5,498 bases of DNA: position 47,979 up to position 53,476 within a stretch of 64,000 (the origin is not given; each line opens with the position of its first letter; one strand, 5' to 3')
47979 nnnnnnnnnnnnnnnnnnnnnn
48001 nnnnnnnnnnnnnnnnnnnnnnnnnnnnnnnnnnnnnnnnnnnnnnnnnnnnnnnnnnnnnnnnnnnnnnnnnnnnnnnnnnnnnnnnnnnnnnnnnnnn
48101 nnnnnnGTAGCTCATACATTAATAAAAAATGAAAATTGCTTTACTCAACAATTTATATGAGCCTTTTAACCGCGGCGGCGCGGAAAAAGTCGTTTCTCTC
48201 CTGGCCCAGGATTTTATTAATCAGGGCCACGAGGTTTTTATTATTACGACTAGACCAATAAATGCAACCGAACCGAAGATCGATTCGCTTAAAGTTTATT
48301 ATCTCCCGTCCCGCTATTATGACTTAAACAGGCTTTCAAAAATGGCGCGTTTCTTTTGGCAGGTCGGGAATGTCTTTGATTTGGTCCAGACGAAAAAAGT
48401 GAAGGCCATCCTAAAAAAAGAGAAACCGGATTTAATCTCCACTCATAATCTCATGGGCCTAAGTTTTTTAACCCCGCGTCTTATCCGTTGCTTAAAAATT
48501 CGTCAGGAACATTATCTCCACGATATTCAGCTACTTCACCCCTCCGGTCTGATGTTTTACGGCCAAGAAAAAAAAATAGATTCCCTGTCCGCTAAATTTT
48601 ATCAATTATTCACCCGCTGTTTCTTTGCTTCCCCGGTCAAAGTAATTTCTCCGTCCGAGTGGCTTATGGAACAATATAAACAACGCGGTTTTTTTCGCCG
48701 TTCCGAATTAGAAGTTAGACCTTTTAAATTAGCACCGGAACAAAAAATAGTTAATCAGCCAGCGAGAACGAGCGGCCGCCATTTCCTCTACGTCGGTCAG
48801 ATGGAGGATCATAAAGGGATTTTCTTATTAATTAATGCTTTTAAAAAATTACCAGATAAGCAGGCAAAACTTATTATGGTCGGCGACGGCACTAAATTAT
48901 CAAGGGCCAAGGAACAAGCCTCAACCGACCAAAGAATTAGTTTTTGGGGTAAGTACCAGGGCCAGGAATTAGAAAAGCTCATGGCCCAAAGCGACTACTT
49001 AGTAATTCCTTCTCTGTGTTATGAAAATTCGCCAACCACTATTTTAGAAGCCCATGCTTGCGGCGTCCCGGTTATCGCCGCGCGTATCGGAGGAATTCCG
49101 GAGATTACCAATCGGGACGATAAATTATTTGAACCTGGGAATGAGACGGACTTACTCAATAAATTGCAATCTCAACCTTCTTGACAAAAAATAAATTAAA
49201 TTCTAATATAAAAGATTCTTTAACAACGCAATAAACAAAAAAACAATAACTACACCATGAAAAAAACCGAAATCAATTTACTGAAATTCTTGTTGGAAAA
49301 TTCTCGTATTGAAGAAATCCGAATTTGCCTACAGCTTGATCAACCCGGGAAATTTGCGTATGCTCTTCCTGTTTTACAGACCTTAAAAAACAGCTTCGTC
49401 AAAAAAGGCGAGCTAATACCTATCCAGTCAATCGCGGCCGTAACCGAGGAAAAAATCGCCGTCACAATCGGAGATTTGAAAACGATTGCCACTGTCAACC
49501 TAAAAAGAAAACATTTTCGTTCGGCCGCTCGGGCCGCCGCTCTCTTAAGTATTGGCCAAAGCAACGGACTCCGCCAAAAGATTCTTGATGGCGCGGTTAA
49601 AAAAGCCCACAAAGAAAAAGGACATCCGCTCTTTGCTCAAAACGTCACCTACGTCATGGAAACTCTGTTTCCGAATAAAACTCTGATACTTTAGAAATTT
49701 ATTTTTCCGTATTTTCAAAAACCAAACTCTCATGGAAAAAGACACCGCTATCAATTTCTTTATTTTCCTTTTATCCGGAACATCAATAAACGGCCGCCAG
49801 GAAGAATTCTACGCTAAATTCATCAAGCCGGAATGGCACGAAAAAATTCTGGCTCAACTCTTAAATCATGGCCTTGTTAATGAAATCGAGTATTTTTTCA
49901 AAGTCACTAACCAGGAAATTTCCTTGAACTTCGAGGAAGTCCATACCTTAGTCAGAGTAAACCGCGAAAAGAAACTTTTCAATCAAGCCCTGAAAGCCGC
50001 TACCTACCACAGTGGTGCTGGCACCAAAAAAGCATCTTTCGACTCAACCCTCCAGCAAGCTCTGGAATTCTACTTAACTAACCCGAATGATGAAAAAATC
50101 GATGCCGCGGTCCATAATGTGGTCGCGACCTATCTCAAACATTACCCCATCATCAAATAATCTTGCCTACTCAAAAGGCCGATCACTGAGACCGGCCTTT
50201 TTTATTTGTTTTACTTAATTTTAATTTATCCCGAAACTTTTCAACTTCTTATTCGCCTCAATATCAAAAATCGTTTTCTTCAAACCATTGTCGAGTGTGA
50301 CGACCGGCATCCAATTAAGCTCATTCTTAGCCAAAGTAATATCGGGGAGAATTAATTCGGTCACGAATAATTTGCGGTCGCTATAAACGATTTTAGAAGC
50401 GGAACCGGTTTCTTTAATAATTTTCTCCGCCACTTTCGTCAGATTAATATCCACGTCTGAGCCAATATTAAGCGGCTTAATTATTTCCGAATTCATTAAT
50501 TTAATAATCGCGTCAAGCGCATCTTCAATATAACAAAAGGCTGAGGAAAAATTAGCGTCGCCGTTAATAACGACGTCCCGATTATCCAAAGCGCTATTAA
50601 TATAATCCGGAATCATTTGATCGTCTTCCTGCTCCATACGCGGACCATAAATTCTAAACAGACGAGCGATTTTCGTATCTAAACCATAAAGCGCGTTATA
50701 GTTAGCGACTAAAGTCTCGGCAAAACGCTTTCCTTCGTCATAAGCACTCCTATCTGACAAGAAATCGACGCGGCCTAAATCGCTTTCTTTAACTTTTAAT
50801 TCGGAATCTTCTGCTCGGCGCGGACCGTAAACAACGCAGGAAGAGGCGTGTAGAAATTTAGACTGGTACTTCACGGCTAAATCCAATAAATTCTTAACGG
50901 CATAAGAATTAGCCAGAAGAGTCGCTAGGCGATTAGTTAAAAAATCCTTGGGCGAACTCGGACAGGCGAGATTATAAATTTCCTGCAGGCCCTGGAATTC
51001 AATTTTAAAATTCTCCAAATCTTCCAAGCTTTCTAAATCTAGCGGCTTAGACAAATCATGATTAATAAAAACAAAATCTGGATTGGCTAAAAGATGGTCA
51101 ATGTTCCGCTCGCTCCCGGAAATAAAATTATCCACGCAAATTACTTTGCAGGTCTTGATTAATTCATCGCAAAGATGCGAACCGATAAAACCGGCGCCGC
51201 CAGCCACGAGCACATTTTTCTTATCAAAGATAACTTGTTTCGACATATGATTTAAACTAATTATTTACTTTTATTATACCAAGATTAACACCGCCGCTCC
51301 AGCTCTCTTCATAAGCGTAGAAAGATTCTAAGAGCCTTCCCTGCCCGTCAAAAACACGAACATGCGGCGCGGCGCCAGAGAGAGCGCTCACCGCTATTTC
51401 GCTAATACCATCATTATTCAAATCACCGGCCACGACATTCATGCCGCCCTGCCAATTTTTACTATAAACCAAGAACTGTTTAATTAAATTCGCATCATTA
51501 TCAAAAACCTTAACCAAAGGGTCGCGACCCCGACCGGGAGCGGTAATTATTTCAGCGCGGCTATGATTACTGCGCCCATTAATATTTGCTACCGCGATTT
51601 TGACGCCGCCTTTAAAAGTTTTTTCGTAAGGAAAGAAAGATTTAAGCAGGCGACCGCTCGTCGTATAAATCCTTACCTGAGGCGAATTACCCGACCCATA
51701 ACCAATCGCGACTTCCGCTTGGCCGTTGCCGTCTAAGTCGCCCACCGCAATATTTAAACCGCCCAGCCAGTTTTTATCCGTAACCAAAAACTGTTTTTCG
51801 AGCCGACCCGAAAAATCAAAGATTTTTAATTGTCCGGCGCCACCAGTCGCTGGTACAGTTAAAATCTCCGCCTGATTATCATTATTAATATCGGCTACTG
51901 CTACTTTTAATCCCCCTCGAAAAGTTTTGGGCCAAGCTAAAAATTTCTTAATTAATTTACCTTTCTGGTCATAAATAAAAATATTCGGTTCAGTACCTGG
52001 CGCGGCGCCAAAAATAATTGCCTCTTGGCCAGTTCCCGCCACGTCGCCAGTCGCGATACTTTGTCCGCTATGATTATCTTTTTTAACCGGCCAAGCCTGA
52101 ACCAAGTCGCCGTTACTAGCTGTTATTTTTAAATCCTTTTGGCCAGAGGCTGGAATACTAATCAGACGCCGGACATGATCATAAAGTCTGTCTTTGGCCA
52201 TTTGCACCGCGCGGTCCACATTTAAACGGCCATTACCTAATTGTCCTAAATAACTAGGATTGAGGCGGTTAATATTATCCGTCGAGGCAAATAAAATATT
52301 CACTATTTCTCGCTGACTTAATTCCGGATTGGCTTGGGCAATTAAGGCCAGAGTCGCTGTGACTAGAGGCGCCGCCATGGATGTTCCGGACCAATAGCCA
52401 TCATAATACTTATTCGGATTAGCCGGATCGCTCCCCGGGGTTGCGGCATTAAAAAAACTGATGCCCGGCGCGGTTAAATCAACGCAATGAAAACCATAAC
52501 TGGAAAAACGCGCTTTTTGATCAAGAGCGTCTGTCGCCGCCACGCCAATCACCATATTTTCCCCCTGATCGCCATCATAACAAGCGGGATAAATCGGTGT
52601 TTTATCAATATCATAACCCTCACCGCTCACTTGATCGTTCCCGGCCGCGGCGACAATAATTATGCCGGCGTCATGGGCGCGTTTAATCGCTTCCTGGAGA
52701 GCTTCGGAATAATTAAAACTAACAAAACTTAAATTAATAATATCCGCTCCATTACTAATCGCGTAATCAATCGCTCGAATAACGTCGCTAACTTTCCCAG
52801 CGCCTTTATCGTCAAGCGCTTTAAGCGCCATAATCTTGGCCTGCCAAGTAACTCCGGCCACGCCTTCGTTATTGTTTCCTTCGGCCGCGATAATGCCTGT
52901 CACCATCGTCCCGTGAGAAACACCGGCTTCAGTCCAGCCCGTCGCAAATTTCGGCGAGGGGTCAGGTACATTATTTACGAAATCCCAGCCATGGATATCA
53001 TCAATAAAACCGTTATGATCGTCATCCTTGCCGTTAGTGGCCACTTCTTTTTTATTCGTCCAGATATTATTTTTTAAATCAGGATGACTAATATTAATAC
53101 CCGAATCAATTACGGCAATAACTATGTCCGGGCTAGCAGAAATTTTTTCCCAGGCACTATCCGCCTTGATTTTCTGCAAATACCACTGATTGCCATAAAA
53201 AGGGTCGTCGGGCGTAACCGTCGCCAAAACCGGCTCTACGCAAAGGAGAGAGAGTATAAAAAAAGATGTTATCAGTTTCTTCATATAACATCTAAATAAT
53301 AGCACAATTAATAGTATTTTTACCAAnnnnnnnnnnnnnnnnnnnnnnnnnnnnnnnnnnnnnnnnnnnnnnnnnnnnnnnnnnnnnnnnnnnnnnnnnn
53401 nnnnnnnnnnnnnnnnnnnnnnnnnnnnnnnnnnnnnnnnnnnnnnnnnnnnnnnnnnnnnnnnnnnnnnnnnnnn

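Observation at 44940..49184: Catalytically degenerate GspE/PilT/ComGA-type ATPase heading a glycosyltransferase operon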

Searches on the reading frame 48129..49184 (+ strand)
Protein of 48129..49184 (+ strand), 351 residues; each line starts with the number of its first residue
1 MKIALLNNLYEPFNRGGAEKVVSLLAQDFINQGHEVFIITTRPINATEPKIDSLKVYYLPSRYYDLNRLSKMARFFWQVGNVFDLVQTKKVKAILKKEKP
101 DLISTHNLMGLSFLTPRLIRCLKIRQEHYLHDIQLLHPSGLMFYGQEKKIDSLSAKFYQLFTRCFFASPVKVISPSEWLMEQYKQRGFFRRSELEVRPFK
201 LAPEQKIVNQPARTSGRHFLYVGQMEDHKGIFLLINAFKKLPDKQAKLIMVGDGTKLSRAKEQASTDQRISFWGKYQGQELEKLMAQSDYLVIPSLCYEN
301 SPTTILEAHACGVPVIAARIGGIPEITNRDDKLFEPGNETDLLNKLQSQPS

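Call 3: search_protein_families(library=pfam, proteins=[window:48129-49184:+], max_evalue=0.1)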
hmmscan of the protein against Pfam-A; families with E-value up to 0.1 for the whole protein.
window:48129-49184:+ (351 aa): 8 families
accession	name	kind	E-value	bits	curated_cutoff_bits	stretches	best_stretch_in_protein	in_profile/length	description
PF13692.12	Glyco_trans_1_4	-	1.1e-26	94.3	27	1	217-346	2-136/142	Glycosyl transferases group 1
PF00534.26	Glycos_transf_1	-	1.9e-24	86.6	26.4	1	212-347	11-153/172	Glycosyl transferases group 1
PF13439.12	Glyco_transf_4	-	1.7e-12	48.1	28.5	1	16-196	2-161/170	Glycosyltransferase Family 4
PF13579.12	Glyco_trans_4_4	-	5.8e-11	43.4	29.7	1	16-198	1-156/158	Glycosyl transferase 4-like domain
PF20706.3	GT4-conflict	-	0.00086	18.8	26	1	199-323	175-316/385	Family 4 Glycosyltransferase in conflict systems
PF03033.26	Glyco_transf_28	-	0.0029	18.1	26.2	1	25-104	18-93/139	Glycosyltransferase family 28 N-terminal domain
PF13524.12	Glyco_trans_1_2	-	0.0029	18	25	1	269-342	28-97/144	Glycosyl transferase-like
PF13477.12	Glyco_trans_4_2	-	0.0084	16.7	23.4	1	22-113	13-88/139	Glycosyl transferase 4-like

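Call 4: search_protein_families(library=ncbifam, proteins=[window:48129-49184:+], max_evalue=0.1)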
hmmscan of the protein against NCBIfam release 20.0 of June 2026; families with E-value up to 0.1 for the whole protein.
window:48129-49184:+ (351 aa): 37 families (the best 25 are shown)
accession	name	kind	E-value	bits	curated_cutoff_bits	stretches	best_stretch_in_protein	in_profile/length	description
NF047684.1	TeichurnBiosyTuaC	equivalog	1.1e-20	73.9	550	1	219-347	222-349/391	teichuronic acid biosynthesis protein TuaC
TIGR03088.1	stp2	hypoth_equivalog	1.1e-18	67.4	409.05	1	87-345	69-331/374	TIGR03088 family PEP-CTERM/XrtA system glycosyltransferase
TIGR03999.1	thiol_BshA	equivalog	2.5e-16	59.6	273.7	1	220-332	203-316/375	N-acetyl-alpha-D-glucosaminyl L-malate synthase BshA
TIGR04157.1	glyco_rSAM_CFB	subfamily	1.3e-12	47.4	400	1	219-327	230-339/406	TIGR04157 family glycosyltransferase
NF007396.0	PRK09922.1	equivalog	2.2e-12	46.6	385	1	202-347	168-321/361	lipopolysaccharide 1,6-galactosyltransferase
NF012028.0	PRK15484.1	subfamily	2e-10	40.3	618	1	168-328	139-317/380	lipopolysaccharide N-acetylglucosaminyltransferase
TIGR02095.1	glgA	subfamily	3.6e-10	39.1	328.45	1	211-329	289-409/477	glycogen/starch synthase, ADP-glucose type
TIGR02149.1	glgA_Coryne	subfamily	7.2e-10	38.5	302.4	1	218-328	206-323/391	glycogen synthase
NF041876.1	EPS_EpsE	equivalog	1e-09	38.1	400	1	215-346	213-355/389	exopolysaccharide biosynthesis GT4 family glycosyltransferase EpsE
NF053787.1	GlcN_PG_synth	equivalog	2.3e-09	36.6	480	1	214-340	195-314/361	N-acetylglucosaminyl phosphatidylglycerol synthase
NF041010.1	glycosy_Agl16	equivalog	2.7e-09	36.3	575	1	95-332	69-298/352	glycosylation protein Agl16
TIGR04063.1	stp3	hypoth_equivalog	3.1e-09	36.2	442.05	1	219-348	216-356/397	TIGR04063 family PEP-CTERM/XrtA system glycosyltransferase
NF046085.1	XrtY_assoc_Gly1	equivalog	3.1e-09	36.2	400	1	212-323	205-319/387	XrtY-associated glycosyltransferase XYAG1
NF038298.1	EPS_HpsO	equivalog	3.6e-09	35.9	575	1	221-347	206-347/388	hormogonium polysaccharide biosynthesis glycosyltransferase HpsO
TIGR04348.1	TIGR04348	equivalog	3.7e-09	36.1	300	1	217-324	138-248/310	selenoneine biosynthesis selenosugar synthase SenB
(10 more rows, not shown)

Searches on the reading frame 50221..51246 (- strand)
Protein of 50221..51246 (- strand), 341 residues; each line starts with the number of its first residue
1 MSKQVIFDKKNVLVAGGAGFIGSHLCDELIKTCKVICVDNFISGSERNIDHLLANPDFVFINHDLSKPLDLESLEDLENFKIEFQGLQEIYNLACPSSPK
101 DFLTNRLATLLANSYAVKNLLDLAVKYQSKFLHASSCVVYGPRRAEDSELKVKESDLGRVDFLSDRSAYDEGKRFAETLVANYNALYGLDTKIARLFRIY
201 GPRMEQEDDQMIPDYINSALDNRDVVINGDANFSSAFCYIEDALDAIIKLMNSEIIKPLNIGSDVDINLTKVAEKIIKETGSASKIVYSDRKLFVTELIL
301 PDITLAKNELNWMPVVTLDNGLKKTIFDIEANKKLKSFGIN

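Call 51: search_protein_families(library=pfam, proteins=[window:50221-51246:-], max_evalue=0.001)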
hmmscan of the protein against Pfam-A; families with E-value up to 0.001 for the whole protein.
window:50221-51246:- (341 aa): 4 families
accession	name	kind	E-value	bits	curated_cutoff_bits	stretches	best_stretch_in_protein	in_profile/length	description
PF01370.27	Epimerase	-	3.2e-39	135.2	20.9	1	12-262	1-240/240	NAD dependent epimerase/dehydratase family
PF16363.11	GDP_Man_Dehyd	-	9.2e-35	121.1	27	1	13-325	1-332/332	GDP-mannose 4,6 dehydratase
PF01073.25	3Beta_HSD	-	1.9e-08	34.1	22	1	13-248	1-226/280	3-beta hydroxysteroid dehydrogenase/isomerase family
PF07993.18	NAD_binding_4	-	1e-07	31.8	20.1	1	110-201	109-209/258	Male sterility protein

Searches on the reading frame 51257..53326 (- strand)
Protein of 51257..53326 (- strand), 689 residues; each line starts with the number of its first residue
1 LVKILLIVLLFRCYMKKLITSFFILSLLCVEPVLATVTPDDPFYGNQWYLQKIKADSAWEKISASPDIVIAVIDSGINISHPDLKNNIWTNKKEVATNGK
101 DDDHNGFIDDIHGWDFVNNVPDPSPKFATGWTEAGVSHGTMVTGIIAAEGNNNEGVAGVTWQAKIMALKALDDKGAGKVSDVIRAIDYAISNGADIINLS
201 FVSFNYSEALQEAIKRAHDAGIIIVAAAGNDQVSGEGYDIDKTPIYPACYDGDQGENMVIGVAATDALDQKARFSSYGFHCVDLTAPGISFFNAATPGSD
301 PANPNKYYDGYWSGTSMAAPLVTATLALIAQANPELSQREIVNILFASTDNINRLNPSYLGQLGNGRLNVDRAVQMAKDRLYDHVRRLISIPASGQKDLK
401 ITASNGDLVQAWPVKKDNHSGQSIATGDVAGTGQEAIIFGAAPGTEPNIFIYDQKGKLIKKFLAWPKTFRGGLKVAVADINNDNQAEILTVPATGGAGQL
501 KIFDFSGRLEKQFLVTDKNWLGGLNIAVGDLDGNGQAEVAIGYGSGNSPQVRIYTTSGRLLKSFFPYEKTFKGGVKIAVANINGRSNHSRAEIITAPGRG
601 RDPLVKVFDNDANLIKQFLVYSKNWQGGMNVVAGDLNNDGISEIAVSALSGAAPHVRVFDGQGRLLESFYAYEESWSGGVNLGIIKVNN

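Call 51: search_protein_families(library=pfam, proteins=[window:51257-53326:-], max_evalue=0.001)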
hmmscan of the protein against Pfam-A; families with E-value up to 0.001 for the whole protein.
window:51257-53326:- (689 aa): 3 families
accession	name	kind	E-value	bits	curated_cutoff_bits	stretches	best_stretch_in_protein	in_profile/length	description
PF00082.27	Peptidase_S8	-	6.2e-52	177.1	21.8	1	67-351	3-275/288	Subtilase family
PF13517.12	FG-GAP_3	-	2e-11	44.8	26.9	0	432-489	5-60/61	FG-GAP-like repeat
PF01839.29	FG-GAP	-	4.9e-11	42.7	22.1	0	523-547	2-28/37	FG-GAP repeat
